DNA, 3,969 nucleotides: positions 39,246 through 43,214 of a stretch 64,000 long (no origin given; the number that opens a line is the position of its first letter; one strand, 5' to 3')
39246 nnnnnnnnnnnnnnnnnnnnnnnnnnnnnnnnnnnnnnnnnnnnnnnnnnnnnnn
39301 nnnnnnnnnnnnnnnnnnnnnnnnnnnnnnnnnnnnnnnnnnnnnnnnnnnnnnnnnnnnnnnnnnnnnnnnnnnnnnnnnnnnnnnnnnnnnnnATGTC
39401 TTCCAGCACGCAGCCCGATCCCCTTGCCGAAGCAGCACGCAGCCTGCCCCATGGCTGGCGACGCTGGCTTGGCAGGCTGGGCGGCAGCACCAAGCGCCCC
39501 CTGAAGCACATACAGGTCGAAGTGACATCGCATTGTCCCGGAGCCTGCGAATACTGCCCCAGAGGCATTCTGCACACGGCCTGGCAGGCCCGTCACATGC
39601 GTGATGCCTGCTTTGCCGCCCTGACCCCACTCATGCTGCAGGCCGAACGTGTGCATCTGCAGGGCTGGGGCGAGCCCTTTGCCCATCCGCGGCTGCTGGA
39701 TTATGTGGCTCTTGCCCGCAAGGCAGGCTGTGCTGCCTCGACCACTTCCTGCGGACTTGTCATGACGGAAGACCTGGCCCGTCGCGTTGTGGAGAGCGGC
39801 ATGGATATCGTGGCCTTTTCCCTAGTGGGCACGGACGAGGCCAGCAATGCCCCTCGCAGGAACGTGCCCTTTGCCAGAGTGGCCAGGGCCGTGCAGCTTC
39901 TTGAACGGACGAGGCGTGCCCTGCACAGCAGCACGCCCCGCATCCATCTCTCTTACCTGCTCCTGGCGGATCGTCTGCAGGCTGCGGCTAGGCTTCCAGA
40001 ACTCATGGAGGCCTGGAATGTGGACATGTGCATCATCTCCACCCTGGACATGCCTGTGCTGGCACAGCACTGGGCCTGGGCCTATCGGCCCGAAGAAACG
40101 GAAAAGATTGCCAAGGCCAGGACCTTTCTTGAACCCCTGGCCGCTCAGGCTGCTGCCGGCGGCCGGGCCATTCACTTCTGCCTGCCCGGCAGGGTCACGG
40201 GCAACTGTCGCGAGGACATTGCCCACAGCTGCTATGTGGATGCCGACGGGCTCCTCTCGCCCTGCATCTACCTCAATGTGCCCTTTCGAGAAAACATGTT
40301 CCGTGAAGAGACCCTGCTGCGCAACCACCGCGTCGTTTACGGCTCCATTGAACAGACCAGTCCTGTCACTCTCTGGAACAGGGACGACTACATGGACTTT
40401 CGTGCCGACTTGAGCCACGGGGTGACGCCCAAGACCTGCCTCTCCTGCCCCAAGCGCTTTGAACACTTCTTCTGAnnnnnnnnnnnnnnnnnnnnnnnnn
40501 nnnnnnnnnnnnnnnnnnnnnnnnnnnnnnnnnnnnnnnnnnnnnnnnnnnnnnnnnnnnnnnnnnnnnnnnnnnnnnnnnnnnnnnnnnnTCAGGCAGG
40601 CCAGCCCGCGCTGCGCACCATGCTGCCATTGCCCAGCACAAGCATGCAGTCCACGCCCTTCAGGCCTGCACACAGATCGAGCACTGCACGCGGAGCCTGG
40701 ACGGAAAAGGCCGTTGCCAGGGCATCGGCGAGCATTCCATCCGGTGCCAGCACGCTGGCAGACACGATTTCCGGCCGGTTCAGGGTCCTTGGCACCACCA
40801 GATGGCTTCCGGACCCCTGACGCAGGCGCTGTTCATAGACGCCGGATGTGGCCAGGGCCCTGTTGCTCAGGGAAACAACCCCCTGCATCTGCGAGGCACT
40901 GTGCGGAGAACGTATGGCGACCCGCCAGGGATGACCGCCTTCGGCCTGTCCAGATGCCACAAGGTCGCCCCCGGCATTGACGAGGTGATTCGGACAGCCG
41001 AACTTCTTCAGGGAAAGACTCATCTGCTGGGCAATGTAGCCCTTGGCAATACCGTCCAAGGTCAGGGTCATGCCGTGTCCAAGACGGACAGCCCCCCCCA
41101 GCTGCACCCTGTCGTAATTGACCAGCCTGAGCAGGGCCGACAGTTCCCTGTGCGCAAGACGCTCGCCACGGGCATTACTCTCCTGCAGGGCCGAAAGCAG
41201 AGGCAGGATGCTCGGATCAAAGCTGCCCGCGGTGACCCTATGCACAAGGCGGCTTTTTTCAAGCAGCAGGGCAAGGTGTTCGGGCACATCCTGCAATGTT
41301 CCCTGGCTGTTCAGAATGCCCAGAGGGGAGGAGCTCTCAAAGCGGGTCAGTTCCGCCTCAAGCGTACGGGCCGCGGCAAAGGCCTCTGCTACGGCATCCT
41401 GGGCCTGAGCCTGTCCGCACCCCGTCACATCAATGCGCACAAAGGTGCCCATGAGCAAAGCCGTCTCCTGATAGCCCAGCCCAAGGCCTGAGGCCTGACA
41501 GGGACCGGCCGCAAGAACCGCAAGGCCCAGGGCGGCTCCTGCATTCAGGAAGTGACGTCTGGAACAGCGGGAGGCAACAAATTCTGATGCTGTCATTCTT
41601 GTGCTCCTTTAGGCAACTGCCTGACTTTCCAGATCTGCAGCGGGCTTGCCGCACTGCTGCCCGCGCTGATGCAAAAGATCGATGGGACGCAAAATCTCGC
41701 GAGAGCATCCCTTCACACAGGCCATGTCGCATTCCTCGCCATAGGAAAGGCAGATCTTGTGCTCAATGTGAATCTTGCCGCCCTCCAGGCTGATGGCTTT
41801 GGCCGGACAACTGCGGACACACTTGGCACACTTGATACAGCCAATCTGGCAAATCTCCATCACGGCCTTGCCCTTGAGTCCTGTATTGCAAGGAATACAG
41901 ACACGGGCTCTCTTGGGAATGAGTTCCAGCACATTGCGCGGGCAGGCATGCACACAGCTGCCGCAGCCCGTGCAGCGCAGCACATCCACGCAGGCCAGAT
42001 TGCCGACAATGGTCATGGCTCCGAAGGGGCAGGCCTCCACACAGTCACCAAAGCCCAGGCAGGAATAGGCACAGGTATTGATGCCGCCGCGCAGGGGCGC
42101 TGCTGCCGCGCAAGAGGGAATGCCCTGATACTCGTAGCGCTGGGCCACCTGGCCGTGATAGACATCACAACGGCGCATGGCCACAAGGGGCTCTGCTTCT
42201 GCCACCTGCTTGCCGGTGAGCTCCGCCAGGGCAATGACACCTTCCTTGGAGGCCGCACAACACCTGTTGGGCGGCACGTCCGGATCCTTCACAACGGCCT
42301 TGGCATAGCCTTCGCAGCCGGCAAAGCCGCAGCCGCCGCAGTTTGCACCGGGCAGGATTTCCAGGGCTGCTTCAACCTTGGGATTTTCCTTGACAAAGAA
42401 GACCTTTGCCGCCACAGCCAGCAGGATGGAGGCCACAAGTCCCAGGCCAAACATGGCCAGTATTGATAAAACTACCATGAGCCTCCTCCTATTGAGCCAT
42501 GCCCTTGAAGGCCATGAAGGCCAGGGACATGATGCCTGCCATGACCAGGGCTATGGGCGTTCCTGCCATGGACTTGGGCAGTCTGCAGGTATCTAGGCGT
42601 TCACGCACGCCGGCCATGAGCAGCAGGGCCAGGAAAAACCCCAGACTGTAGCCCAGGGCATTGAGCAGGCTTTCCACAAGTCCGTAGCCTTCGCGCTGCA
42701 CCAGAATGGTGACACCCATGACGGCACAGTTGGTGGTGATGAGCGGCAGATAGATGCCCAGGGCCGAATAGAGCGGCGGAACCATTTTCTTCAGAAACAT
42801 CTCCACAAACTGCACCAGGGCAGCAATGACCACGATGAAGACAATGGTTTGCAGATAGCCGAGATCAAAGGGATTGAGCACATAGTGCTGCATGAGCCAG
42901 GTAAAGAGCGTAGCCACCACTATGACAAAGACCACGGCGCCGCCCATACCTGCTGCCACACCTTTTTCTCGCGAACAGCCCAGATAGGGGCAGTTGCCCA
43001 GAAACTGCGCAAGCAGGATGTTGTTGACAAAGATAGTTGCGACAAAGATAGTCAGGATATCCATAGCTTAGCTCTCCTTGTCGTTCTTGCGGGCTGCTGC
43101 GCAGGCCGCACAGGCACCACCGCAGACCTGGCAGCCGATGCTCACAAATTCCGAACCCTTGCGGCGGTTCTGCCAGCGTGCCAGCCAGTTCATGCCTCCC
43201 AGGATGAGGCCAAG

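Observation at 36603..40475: Candidate new system: GNAT-TraB/TIKI protease fusion + second Fem-like GNAT + radical SAM/SPASM enzyme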

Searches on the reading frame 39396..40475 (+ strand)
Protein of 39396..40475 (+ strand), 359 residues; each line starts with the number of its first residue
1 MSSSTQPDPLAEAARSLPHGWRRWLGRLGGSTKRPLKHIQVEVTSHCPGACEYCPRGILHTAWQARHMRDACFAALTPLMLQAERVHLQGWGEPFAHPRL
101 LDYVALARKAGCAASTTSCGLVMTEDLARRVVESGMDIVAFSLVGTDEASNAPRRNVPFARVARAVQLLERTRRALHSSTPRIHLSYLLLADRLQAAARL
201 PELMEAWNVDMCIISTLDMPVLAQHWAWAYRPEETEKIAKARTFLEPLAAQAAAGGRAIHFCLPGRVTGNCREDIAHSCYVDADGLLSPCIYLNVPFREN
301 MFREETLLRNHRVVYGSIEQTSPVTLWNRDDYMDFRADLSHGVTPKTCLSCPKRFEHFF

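Call 3: search_protein_families(library=pfam, proteins=[window:39396-40475:+], max_evalue=1)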
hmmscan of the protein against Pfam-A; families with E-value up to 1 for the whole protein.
window:39396-40475:+ (359 aa): 3 families
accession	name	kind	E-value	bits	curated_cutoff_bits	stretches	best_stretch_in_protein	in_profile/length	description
PF04055.27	Radical_SAM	-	2.2e-09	38.1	29.5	1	41-170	1-137/166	Radical SAM superfamily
PF13186.11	SPASM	-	7.1e-06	26.7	21.5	1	276-352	5-67/67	Iron-sulfur cluster-binding domain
PF24154.1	Tis1_ImmP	-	0.11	13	27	1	291-329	14-53/74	Tis1 immunity protein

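Call 4: search_protein_families(library=ncbifam, proteins=[window:39396-40475:+], max_evalue=1)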
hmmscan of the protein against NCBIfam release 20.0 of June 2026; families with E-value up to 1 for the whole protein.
window:39396-40475:+ (359 aa): 26 families (the best 25 are shown)
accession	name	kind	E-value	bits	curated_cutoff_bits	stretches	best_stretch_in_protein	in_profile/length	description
TIGR04317.1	W_rSAM_matur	equivalog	1.5e-31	109.8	380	1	36-352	3-314/349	tungsten cofactor oxidoreductase radical SAM maturase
TIGR04311.1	rSAM_Geo_metal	subfamily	1.6e-28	99.9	400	2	38-218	4-188/423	radical SAM/SPASM family putative metalloenzyme maturase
TIGR02109.1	PQQ_syn_pqqE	equivalog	1e-07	31.3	381.35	1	39-152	9-122/358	pyrroloquinoline quinone biosynthesis protein PqqE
NF038283.1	viperin_w_prok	equivalog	1.7e-06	27.4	180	1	43-151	8-122/281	viperin family antiviral radical SAM protein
TIGR04545.1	rSAM_ahbD_hemeb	equivalog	6.6e-06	25.8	500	1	40-166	3-131/339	heme b synthase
NF033640.1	N_Twi_rSAM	subfamily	1.3e-05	24.4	170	1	279-354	12-72/398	twitch domain-containing radical SAM protein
TIGR04055.1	rSAM_NirJ2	equivalog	1.5e-05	24.7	500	1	42-160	5-122/326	putative heme d1 biosynthesis radical SAM protein NirJ2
TIGR04051.1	rSAM_NirJ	equivalog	3.3e-05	23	515.45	1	46-216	11-175/354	heme d1 biosynthesis radical SAM protein NirJ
TIGR04133.1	rSAM_w_lipo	hypoth_equivalog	7.8e-05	21.8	425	1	33-174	20-165/350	TIGR04133 family radical SAM/SPASM protein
TIGR04251.1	SCM_rSAM_ScmF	equivalog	8.5e-05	22.1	400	1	45-157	12-127/353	SynChlorMet cassette radical SAM/SPASM protein ScmF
TIGR02668.1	moaA_archaeal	equivalog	0.00012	21.2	325.25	1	33-149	6-122/303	GTP 3',8-cyclase MoaA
NF001199.0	PRK00164.2-1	equivalog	0.00014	21.1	231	1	33-149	8-124/308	GTP 3',8-cyclase MoaA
TIGR04103.1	rSAM_nif11_3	equivalog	0.00022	20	725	1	37-154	5-121/412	nif11-class peptide radical SAM maturase 3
NF050035.1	rSAM_WgK_link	exception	0.00064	18.8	650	1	39-155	11-129/367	radical SAM/SPASM peptide maturase WgkB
TIGR02666.1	moaA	equivalog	0.00066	18.7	284.05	1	33-167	6-148/336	GTP 3',8-cyclase MoaA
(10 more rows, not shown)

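Call 22: search_solved_structures(query=window:39396-40475:+, max_evalue=0.01)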
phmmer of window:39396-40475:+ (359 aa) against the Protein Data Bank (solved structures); distinct sequences matched with E-value up to 0.01: 2.
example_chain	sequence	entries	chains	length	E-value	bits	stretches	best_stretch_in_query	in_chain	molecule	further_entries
6c8v_A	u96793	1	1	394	0.0036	19.6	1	40-153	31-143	Coenzyme PQQ synthesis protein E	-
4m7t_A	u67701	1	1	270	0.0096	18.2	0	33-104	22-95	BtrN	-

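Call 27: find_homologous_proteins(query=window:39396-40475:+, max_evalue=0.001)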
Query window:39396-40475:+ (359 aa): 525 proteins with E <= 0.001 among 8000 candidates; the best 120 are listed.
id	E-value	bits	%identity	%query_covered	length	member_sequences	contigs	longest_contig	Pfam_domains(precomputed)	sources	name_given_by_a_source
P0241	5.7e-234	794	94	100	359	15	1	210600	PF13186.12,PF04055.28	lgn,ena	-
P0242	1.8e-160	552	67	98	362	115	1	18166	PF13186.12,PF04055.28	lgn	-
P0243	1.7e-159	549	66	99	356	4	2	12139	PF13186.12,PF04055.28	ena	-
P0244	2.9e-159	548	67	100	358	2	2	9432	PF13186.12,PF04055.28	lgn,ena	-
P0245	3.1e-156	538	67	100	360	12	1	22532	PF13186.12,PF04055.28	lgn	-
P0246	1.7e-147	509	63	99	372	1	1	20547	PF13186.12,PF04055.28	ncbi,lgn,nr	ncbi:MAG: radical SAM protein [Desulfovibrionaceae bacterium]|nr:radical SAM protein [Desulfovibrion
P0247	1.8e-147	509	64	99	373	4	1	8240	PF13186.12,PF04055.28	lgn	-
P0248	2.8e-146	505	61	100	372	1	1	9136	PF04055.28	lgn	-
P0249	3.0e-143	495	64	98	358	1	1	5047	PF13186.12,PF04055.28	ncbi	-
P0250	3.4e-143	495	63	99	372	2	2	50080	PF04055.28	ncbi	-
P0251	3.7e-143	495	64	97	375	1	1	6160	PF13186.12,PF04055.28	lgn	-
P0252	2.7e-142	492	62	100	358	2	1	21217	PF13186.12,PF04055.28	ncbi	-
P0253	2.1e-141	489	61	100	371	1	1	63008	PF04055.28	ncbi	-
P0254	1.2e-137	477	59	98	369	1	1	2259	PF04055.28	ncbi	-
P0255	3.1e-121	423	57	99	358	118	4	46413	PF13186.12,PF04055.28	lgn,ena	-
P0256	3.3e-120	420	57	99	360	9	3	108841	PF13186.12,PF04055.28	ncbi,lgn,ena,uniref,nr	ncbi:radical SAM protein [uncultured Desulfovibrio sp.]|uniref:radical SAM/SPASM domain-containing p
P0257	1.6e-118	414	56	99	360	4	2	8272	PF13186.12,PF04055.28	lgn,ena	-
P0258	1.1e-107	378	53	98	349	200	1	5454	PF13186.12,PF04055.28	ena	-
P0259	2.6e-107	377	51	98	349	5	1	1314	PF13186.12,PF04055.28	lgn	-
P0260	7.9e-107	376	53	91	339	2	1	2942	PF13186.12,PF04055.28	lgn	-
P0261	1.1e-104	369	51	99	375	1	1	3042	PF13186.12,PF04055.28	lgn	-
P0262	1.9e-104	368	50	99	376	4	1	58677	PF13186.12,PF04055.28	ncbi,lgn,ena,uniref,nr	ncbi:MAG: radical SAM protein [Desulfovibrio sp.]|uniref:radical SAM/SPASM domain-containing protein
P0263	3.1e-104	367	51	98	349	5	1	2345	PF13186.12,PF04055.28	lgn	-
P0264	1.9e-102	361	50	99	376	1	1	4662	PF13186.12,PF04055.28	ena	-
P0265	8.6e-101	356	50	97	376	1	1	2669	PF13186.12,PF04055.28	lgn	-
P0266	1.9e-100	355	53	90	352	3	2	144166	PF13186.12,PF04055.28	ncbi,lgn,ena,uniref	ncbi:radical SAM/SPASM domain-containing protein [Desulfovibrio sp. SGI.169]|uniref:radical SAM prot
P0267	2.2e-100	354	49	99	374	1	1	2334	PF13186.12,PF04055.28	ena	-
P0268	3.6e-100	354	50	99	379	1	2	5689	PF13186.12,PF04055.28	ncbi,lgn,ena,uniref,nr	ncbi:radical SAM protein [Desulfovibrio sp.]|uniref:radical SAM protein n=1 Tax=Desulfovibrio sp. Ta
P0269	8.7e-100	352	49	99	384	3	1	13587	PF13186.12,PF04055.28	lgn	-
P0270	1.5e-99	352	49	99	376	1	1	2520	PF13186.12,PF04055.28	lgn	-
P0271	2.4e-99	351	50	97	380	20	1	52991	PF13186.12,PF04055.28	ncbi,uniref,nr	ncbi:radical SAM/SPASM domain-containing protein [uncultured Desulfovibrio sp.]|uniref:radical SAM/S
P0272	2.6e-99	351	51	91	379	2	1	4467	PF13186.12,PF04055.28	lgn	-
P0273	3.4e-99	350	51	91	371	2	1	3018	PF13186.12,PF04055.28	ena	-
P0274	5.2e-99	350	50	97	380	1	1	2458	PF13186.12,PF04055.28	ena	-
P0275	5.3e-99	350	50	98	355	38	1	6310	PF13186.12,PF04055.28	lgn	-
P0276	7.6e-99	349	49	99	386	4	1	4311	PF13186.12,PF04055.28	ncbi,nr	ncbi:MAG: radical SAM protein [Desulfovibrio sp.]|nr:radical SAM protein [Desulfovibrio sp.]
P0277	1.1e-98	349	51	97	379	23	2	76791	PF13186.12,PF04055.28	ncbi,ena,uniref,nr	ncbi:radical SAM protein [uncultured Desulfovibrio sp.]|uniref:radical SAM/SPASM domain-containing p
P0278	9.3e-98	346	50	97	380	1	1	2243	PF13186.12,PF04055.28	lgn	-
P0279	1.0e-97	346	49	97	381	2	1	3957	PF13186.12,PF04055.28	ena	-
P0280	1.0e-97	346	49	97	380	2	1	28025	PF13186.12,PF04055.28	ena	-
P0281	1.5e-97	345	49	99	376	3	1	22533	PF13186.12,PF04055.28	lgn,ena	-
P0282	2.7e-97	344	49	94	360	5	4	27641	PF13186.12,PF04055.28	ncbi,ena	-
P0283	3.3e-97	344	50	91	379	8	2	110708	PF13186.12,PF04055.28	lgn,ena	-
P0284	3.7e-97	344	50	92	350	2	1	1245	PF13186.12,PF04055.28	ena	-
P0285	5.2e-97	343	46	98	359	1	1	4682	PF13186.12,PF04055.28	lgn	-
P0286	6.4e-97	343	51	90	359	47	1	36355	PF13186.12,PF04055.28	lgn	-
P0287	2.0e-96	341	51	97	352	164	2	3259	PF13186.12,PF04055.28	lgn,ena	-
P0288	4.4e-96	340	51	91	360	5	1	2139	PF13186.12,PF04055.28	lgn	-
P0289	9.2e-96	339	49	98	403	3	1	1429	PF13186.12,PF04055.28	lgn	-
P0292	1.7e-94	335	47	96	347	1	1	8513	PF13186.12,PF04055.28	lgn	-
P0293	2.6e-94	334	48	97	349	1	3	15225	PF13186.12,PF04055.28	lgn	-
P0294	2.7e-94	334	48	97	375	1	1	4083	PF13186.12,PF04055.28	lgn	-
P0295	4.0e-94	334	56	81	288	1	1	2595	PF13186.12,PF04055.28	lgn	-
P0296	5.2e-94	333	47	99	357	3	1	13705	PF13186.12,PF04055.28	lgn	-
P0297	6.1e-94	333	48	97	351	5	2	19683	PF13186.12,PF04055.28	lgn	-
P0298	8.7e-94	333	46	99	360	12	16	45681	PF13186.12,PF04055.28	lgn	-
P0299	1.3e-93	332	49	90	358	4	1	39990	PF13186.12,PF04055.28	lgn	-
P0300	2.7e-93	331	47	98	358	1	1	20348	PF13186.12,PF04055.28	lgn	-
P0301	3.9e-93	330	50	90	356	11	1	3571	PF13186.12,PF04055.28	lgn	-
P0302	3.9e-93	330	50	90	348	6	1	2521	PF13186.12,PF04055.28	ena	-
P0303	4.7e-93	330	50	89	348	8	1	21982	PF13186.12,PF04055.28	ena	-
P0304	7.2e-93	330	49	90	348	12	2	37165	PF13186.12,PF04055.28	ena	-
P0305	7.5e-93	330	50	90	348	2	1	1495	PF13186.12,PF04055.28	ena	-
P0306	1.3e-92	329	48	97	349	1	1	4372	PF13186.12,PF04055.28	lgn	-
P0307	5.5e-92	327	46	90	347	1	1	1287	PF13186.12,PF04055.28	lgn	-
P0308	6.3e-92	327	47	99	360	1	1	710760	PF13186.12,PF04055.28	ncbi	-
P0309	1.0e-91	326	45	98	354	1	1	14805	PF13186.12,PF04055.28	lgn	-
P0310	1.1e-91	326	50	90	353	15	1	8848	PF13186.12,PF04055.28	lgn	-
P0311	1.1e-91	326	47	97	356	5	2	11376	PF13186.12,PF04055.28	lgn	-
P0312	1.2e-91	326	46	99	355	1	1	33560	PF13186.12,PF04055.28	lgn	-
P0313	1.4e-91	325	48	99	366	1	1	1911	PF13186.12,PF04055.28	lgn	-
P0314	1.6e-91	325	47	97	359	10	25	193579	PF13186.12,PF04055.28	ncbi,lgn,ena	-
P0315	2.9e-91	324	47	91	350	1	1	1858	PF13186.12,PF04055.28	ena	-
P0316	4.6e-91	324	45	99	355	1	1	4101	PF13186.12,PF04055.28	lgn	-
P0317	5.8e-91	323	48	97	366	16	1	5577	PF13186.12,PF04055.28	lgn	-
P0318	5.8e-91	323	49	90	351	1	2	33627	PF13186.12,PF04055.28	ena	-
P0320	1.9e-90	322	48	90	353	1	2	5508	PF13186.12,PF04055.28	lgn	-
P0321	2.3e-90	321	46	97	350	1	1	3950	PF13186.12,PF04055.28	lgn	-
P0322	2.4e-90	321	47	97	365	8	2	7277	PF13186.12,PF04055.28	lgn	-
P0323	2.5e-90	321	46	98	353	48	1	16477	PF13186.12,PF04055.28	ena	-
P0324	3.7e-90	321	46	99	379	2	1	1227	PF13186.12,PF04055.28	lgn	-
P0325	4.0e-90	321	50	90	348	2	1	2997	PF13186.12,PF04055.28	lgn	-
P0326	1.1e-89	319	48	90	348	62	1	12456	PF13186.12,PF04055.28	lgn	-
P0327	3.5e-89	317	45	98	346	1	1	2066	PF13186.12,PF04055.28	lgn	-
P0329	4.2e-89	317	45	99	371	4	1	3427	PF13186.12,PF04055.28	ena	-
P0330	5.3e-89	317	48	91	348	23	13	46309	PF13186.12,PF04055.28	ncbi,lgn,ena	-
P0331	5.7e-89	317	47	93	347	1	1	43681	PF13186.12,PF04055.28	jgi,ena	-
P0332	7.2e-89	316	46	97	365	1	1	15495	PF13186.12,PF04055.28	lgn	-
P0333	9.2e-89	316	46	97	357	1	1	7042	PF13186.12,PF04055.28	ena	-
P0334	1.0e-88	316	48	90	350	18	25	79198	PF13186.12,PF04055.28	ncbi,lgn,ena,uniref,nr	ncbi:radical SAM protein [Mailhella massiliensis]|uniref:radical SAM protein n=1 Tax=Mailhella massi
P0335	1.1e-88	316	48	90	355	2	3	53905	PF13186.12,PF04055.28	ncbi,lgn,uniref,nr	ncbi:radical SAM/SPASM domain-containing protein [uncultured Mailhella sp.]|uniref:radical SAM/SPASM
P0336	1.8e-88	315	43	99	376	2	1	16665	PF13186.12,PF04055.28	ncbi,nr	ncbi:radical SAM protein, partial [Desulfovibrio sp. OttesenSCG-928-C06]|nr:radical SAM protein [Des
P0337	1.8e-88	315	45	98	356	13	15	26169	PF13186.12,PF04055.28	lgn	-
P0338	2.0e-88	315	48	90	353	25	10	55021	PF13186.12,PF04055.28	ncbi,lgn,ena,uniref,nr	ncbi:radical SAM protein [uncultured Mailhella sp.]|uniref:radical SAM/SPASM domain-containing prote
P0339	2.1e-88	315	47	90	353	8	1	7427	PF13186.12,PF04055.28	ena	-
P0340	2.4e-88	315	47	90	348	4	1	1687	PF13186.12,PF04055.28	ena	-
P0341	2.6e-88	315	44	98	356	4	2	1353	PF13186.12,PF04055.28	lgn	-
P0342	3.3e-88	314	46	97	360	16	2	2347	PF13186.12,PF04055.28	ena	-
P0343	3.6e-88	314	47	97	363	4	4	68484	PF13186.12,PF04055.28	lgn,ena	-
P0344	3.8e-88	314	46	91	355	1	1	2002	PF13186.12,PF04055.28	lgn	-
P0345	4.0e-88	314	44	99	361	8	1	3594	PF13186.12,PF04055.28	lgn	-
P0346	4.5e-88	314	48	90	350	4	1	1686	PF13186.12,PF04055.28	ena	-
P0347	5.1e-88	314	48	90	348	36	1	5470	PF13186.12,PF04055.28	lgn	-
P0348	5.5e-88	314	48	90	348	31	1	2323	PF13186.12,PF04055.28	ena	-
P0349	5.8e-88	313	45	98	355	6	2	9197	PF13186.12,PF04055.28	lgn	-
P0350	8.4e-88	313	47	90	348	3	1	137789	PF13186.12,PF04055.28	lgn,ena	-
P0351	1.0e-87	313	48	90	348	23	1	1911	PF13186.12,PF04055.28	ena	-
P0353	1.3e-87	312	48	90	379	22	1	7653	PF13186.12,PF04055.28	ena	-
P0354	2.0e-87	312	46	97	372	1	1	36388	PF13186.12,PF04055.28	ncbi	-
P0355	2.4e-87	311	47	97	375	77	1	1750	PF13186.12,PF04055.28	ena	-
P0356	2.9e-87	311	45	98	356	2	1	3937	PF13186.12,PF04055.28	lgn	-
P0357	3.6e-87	311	48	88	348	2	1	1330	PF13186.12,PF04055.28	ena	-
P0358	4.4e-87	311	46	97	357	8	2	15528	PF13186.12,PF04055.28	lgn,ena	-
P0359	5.1e-87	310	47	90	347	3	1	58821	PF13186.12,PF04055.28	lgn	-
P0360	5.6e-87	310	45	98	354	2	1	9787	PF13186.12,PF04055.28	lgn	-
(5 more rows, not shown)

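Call 62: search_protein_families(library=padloc, proteins=[window:39396-40475:+], max_evalue=0.01)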
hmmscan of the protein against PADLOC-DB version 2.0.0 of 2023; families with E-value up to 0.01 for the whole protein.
window:39396-40475:+ (359 aa): 2 families
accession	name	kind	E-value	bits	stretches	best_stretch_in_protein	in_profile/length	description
PDLC02903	pVip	-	1e-08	33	1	39-152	2-109/257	Viperins not associated with kinases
PDLC02904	pVip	-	1.7e-05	22.5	1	42-149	8-113/262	Viperins associated with kinases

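Call 65: search_solved_structures(query=A4, max_evalue=0.01)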
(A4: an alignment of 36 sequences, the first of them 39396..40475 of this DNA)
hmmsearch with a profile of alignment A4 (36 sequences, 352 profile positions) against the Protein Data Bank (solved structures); distinct sequences matched with E-value up to 0.01: 4.
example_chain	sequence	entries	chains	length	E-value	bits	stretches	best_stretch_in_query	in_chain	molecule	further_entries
4m7t_A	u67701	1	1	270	6.6e-14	54.8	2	31-103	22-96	BtrN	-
4m7s_A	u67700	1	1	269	1.1e-13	54.1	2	33-103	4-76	BtrN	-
6c8v_A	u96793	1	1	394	7.3e-05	25.1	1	39-347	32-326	Coenzyme PQQ synthesis protein E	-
8wm2_A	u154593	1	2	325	0.00013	24.3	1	16-142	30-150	Fe-S radical SAM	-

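Call 66: search_protein_families(library=ncbifam, alignment_id=A4, max_evalue=1e-10)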
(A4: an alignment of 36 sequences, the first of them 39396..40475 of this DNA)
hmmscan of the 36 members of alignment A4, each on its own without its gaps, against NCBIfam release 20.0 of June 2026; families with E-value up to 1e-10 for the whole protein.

A. member 1, window:39396-40475:+ (359 aa): 2 families
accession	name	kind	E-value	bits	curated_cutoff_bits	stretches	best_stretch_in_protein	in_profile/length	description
TIGR04317.1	W_rSAM_matur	equivalog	1.5e-31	109.8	380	1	36-352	3-314/349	tungsten cofactor oxidoreductase radical SAM maturase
TIGR04311.1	rSAM_Geo_metal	subfamily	1.6e-28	99.9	400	1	38-218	4-188/423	radical SAM/SPASM family putative metalloenzyme maturase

B. families by the number of members that match (of 36 scanned): 12 families
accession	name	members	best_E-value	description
TIGR04311.1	rSAM_Geo_metal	36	1.4e-36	radical SAM/SPASM family putative metalloenzyme maturase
TIGR04317.1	W_rSAM_matur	36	3e-35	tungsten cofactor oxidoreductase radical SAM maturase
TIGR02109.1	PQQ_syn_pqqE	17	8.3e-17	pyrroloquinoline quinone biosynthesis protein PqqE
NF001199.0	PRK00164.2-1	9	5.9e-14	GTP 3',8-cyclase MoaA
TIGR04321.1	spiroSPASM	7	1.3e-13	spiro-SPASM protein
TIGR04051.1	rSAM_NirJ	6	3.7e-14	heme d1 biosynthesis radical SAM protein NirJ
TIGR02668.1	moaA_archaeal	5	7.7e-14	GTP 3',8-cyclase MoaA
TIGR04545.1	rSAM_ahbD_hemeb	3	2e-14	heme b synthase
TIGR02666.1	moaA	2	2.1e-11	GTP 3',8-cyclase MoaA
NF038332.1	rSAM_rare_HxsC4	1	2.2e-11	radical SAM protein HxsC4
TIGR04055.1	rSAM_NirJ2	1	6.1e-11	putative heme d1 biosynthesis radical SAM protein NirJ2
NF033640.1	N_Twi_rSAM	1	6.9e-11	twitch domain-containing radical SAM protein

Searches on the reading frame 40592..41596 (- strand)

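Call 63: search_protein_families(library=pfam, proteins=[window:40592-41596:-], max_evalue=0.00001)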
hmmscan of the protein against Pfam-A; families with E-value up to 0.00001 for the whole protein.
window:40592-41596:- (334 aa): 1 family
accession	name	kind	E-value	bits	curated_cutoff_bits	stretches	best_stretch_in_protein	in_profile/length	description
PF02424.20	ApbE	-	2.3e-55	188.4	25.6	1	49-318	1-265/266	ApbE family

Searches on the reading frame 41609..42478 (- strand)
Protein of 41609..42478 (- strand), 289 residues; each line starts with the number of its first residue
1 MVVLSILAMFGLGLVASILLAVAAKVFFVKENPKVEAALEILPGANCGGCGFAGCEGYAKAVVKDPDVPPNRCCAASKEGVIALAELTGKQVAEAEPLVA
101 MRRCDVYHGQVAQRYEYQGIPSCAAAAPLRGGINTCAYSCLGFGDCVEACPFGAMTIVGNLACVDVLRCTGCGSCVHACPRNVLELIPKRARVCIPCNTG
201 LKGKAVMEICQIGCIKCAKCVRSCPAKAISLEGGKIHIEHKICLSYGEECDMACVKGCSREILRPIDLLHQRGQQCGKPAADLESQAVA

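Call 63: search_protein_families(library=pfam, proteins=[window:41609-42478:-], max_evalue=0.00001)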
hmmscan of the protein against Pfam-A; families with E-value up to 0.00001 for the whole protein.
window:41609-42478:- (289 aa): 5 families
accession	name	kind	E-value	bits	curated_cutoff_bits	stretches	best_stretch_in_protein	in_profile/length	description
PF12838.12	Fer4_7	-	4.8e-10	40.2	27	0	140-183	2-52/52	4Fe-4S dicluster domain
PF04060.18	FeS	-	6.2e-09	35.9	23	1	42-73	1-31/33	Putative Fe-S cluster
PF00037.32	Fer4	-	5.3e-08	32.8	21.1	0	164-184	3-23/24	4Fe-4S binding domain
PF13187.11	Fer4_9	-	2.6e-07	31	27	0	140-183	2-51/52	4Fe-4S dicluster domain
PF13237.11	Fer4_10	-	5.4e-06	26.7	25.5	0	139-180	8-53/53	4Fe-4S dicluster domain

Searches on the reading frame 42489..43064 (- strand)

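Call 63: search_protein_families(library=pfam, proteins=[window:42489-43064:-], max_evalue=0.00001)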
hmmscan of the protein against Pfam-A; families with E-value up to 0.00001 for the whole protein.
window:42489-43064:- (191 aa): 1 family
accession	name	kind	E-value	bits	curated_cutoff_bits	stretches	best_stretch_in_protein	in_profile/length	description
PF02508.19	Rnf-Nqr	-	2.1e-58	197.7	23.8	1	4-189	2-173/174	Rnf-Nqr subunit, membrane protein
